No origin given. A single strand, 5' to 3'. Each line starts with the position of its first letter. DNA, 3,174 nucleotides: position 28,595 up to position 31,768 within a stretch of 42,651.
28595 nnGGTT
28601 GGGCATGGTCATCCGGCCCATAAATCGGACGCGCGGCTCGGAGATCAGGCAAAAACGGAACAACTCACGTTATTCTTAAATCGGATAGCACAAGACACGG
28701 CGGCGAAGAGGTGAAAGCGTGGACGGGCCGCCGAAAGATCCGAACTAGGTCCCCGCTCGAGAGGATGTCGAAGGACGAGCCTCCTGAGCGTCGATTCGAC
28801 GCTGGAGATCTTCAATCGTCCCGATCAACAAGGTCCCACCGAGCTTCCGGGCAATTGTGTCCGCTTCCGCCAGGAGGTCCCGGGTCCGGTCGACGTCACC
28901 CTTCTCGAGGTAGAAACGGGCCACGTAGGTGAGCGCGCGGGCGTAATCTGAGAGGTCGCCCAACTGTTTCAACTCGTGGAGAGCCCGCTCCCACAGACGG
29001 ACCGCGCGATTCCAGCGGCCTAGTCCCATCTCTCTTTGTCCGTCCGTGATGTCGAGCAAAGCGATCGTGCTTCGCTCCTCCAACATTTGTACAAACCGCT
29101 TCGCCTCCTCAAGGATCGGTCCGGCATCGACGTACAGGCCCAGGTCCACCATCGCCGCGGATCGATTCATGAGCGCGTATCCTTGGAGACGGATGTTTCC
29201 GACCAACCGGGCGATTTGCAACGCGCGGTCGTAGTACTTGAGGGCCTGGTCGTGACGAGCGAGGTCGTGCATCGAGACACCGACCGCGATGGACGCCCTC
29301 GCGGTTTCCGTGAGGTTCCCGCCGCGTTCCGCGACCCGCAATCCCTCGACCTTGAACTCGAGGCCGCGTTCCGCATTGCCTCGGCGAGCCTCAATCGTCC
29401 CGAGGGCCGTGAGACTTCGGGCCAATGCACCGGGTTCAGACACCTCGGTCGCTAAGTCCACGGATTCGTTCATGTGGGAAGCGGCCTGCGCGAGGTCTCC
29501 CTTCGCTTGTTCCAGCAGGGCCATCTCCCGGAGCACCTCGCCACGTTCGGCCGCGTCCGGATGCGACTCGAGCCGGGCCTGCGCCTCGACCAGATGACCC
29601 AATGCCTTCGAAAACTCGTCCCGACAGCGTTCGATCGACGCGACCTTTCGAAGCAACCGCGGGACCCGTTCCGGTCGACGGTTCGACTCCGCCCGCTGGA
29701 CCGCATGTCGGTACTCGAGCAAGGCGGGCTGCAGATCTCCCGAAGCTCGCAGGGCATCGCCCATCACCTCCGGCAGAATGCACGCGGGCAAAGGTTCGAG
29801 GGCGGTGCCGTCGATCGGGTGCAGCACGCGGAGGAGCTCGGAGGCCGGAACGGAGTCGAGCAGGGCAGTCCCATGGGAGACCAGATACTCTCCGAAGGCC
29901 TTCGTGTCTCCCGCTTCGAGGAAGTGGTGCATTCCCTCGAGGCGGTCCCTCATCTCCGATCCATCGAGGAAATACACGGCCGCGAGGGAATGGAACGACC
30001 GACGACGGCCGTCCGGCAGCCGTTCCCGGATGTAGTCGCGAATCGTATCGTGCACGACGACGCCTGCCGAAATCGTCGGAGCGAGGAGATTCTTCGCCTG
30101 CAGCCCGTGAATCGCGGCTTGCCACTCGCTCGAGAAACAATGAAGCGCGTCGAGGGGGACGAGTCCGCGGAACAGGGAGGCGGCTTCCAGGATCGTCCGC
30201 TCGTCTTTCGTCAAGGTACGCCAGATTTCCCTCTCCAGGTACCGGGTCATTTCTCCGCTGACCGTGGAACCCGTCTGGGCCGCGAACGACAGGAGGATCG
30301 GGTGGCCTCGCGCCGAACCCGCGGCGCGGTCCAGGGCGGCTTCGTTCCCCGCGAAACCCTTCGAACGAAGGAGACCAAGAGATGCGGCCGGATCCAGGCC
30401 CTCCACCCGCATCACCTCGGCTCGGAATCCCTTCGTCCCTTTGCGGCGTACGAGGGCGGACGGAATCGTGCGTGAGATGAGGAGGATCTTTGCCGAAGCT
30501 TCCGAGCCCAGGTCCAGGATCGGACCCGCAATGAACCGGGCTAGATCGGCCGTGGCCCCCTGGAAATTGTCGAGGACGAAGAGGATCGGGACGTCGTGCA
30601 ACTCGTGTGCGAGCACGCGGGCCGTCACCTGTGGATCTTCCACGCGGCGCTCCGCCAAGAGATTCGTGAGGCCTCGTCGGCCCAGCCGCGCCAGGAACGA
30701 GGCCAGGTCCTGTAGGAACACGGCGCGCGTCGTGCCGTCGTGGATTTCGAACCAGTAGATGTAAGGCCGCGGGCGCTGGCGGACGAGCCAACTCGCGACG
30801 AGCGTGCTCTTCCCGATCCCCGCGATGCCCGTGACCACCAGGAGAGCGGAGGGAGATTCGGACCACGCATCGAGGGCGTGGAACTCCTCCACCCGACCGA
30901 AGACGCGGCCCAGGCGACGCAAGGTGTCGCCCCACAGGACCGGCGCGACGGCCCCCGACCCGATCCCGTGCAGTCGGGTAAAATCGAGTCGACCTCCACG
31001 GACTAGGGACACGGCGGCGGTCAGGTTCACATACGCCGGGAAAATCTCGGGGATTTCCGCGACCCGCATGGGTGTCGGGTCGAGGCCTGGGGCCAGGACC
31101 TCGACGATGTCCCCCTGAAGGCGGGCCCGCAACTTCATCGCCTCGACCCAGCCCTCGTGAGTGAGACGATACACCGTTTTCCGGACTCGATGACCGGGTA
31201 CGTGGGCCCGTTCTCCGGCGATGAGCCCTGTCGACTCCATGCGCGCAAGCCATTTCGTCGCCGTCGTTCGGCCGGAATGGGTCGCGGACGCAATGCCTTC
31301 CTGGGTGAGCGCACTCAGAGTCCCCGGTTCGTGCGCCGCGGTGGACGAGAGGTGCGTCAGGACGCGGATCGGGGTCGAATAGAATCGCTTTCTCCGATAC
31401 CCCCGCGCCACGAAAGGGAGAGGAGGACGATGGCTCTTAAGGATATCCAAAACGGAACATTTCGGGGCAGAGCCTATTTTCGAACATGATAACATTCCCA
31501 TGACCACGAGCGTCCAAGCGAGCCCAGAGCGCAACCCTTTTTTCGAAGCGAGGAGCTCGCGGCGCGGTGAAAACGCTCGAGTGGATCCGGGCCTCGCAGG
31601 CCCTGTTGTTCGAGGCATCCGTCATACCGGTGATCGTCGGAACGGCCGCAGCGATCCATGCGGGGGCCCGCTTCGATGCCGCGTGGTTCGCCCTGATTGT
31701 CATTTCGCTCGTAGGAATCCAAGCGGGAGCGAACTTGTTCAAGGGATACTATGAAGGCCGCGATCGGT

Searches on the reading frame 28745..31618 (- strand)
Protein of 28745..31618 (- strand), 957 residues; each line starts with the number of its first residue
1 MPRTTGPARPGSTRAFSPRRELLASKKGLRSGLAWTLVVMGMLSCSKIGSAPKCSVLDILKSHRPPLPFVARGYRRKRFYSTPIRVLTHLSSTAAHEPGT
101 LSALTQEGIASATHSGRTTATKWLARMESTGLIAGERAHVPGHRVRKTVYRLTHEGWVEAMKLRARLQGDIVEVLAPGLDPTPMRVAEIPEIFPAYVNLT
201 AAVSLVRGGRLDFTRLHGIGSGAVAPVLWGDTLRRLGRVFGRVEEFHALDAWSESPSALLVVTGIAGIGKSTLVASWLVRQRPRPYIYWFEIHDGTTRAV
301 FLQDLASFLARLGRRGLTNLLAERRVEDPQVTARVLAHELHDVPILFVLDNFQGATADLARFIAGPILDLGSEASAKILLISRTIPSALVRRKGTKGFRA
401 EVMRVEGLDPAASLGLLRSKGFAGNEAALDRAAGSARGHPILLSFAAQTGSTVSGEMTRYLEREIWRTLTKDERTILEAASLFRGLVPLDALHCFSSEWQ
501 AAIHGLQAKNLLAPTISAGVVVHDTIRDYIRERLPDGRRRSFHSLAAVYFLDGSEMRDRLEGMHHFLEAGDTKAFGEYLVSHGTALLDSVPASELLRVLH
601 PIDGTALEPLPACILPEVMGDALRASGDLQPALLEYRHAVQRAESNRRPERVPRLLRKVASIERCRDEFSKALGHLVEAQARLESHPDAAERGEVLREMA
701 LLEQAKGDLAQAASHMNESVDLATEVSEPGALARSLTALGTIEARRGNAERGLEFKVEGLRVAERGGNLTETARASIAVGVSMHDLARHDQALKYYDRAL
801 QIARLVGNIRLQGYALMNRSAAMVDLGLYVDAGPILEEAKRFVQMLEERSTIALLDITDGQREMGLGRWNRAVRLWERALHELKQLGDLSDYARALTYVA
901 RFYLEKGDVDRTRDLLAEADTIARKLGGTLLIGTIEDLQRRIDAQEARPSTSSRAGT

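Call 72: find_encoding_contigs(protein=window:28745-31618:-, flank=10000, max_places=1)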
Protein window:28745-31618:- (957 aa): no gene with exactly this product is on record in the collection.
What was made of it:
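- Tried and rejected: The window protein at 28745-31618 is not on record, so the right half of the window was not annotated (call 72).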
